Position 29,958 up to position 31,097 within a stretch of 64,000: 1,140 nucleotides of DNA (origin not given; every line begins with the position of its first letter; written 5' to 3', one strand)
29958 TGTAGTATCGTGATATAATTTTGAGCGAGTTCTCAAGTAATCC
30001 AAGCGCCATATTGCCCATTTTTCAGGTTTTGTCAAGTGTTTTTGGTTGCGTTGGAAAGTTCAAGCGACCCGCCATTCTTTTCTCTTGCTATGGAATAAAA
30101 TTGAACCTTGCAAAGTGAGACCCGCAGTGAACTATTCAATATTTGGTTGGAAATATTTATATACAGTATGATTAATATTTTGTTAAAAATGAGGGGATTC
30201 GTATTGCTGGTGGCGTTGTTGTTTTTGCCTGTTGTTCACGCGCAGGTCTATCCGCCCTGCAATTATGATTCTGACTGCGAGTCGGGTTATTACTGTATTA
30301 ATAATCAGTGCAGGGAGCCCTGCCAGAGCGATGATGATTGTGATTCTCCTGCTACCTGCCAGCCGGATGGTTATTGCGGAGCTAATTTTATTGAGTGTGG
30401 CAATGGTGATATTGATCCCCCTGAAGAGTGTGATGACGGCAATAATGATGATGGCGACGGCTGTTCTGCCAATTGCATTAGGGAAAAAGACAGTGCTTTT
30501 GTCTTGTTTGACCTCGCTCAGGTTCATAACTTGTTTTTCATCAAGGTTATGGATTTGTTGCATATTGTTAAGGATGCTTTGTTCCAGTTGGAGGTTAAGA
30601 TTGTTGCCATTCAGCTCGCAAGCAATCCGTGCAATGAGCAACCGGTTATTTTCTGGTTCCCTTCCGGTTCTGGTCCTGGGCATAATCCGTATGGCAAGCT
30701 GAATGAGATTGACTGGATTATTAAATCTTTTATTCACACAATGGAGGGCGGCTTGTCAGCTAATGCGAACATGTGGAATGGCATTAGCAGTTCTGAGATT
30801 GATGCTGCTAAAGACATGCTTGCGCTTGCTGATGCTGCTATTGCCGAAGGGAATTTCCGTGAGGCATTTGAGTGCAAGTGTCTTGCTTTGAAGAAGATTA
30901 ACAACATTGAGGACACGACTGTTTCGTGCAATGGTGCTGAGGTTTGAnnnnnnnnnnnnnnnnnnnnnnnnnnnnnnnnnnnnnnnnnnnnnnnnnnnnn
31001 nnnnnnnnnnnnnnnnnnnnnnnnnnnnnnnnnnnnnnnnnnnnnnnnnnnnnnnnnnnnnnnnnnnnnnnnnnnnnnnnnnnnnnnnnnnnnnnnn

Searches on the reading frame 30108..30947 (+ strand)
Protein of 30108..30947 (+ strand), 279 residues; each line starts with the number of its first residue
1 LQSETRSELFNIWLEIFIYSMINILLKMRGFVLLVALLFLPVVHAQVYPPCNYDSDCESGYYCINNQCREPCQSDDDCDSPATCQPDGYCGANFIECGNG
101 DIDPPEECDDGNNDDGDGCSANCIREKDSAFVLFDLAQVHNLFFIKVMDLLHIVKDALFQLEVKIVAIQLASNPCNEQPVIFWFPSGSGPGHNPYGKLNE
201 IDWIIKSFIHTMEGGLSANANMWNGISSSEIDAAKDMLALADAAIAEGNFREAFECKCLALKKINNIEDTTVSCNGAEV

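Call 4: search_protein_families(library=ncbifam, proteins=[window:30189-30947:+], max_evalue=1)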
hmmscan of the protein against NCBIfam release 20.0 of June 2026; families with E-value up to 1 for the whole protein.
window:30189-30947:+ (252 aa): 1 family
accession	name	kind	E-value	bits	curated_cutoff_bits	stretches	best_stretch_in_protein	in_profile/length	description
TIGR02232.1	myxo_disulf_rpt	repeat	9.5e-09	34.9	20.8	1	69-100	3-34/38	cysteine-rich acidic repeat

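Call 18: search_protein_families(library=pfam, proteins=[window:30108-30947:+], max_evalue=10)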
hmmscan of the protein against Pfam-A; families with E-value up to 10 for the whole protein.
window:30108-30947:+ (279 aa): 5 families
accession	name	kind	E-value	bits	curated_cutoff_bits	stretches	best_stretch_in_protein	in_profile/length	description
PF23416.1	DUF7107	-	0.002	18.8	24.6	1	50-92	1-43/48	Domain of unknown function (DUF7107)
PF13948.11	DUF4215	-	0.0027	18.4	27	1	78-123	4-46/47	Domain of unknown function (DUF4215)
PF21164.2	Dumpy_DPY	-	0.0049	17.3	27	1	49-71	2-24/24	Dumpy, DPY module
PF07127.16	Nodulin_late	-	0.07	13.9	30.4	1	32-69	11-54/54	Late nodulin domain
PF25052.1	AtDEF-like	-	4.3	8.1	25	1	31-89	9-70/79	Defensin-like family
